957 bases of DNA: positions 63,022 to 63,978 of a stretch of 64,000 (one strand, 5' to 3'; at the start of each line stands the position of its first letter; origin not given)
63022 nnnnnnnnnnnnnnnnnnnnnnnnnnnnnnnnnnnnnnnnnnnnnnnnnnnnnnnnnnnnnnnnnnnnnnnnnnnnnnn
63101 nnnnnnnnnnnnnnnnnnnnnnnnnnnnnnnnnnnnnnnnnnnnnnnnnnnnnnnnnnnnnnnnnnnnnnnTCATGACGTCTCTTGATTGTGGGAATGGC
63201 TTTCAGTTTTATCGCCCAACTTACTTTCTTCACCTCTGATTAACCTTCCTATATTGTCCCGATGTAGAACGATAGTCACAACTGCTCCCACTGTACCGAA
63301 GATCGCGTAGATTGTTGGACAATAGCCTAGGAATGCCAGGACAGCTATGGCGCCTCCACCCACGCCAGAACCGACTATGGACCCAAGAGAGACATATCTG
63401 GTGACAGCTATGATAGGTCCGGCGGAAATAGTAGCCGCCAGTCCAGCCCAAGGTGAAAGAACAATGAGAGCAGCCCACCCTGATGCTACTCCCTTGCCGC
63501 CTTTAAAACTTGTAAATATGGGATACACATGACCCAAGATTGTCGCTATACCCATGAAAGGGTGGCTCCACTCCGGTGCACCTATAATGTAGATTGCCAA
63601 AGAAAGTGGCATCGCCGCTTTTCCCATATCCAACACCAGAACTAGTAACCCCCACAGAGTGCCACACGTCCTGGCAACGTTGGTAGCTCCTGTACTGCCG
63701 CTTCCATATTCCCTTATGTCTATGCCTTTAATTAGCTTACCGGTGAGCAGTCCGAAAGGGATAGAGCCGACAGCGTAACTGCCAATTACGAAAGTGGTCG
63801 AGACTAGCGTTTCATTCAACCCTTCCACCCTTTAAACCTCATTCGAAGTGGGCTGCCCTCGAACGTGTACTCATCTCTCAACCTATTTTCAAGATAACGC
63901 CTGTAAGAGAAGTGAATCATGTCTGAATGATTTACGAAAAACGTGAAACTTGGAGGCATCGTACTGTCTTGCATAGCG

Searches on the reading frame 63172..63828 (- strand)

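Call 21: search_protein_families(library=pfam, proteins=[window:63172-63828:-], max_evalue=0.0001)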
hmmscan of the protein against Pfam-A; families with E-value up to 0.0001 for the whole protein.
window:63172-63828:- (218 aa): 1 family
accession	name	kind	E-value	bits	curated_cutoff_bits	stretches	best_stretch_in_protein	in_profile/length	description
PF02660.20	G3P_acyltransf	-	6.7e-45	153.6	24.1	1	17-196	2-164/164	Glycerol-3-phosphate acyltransferase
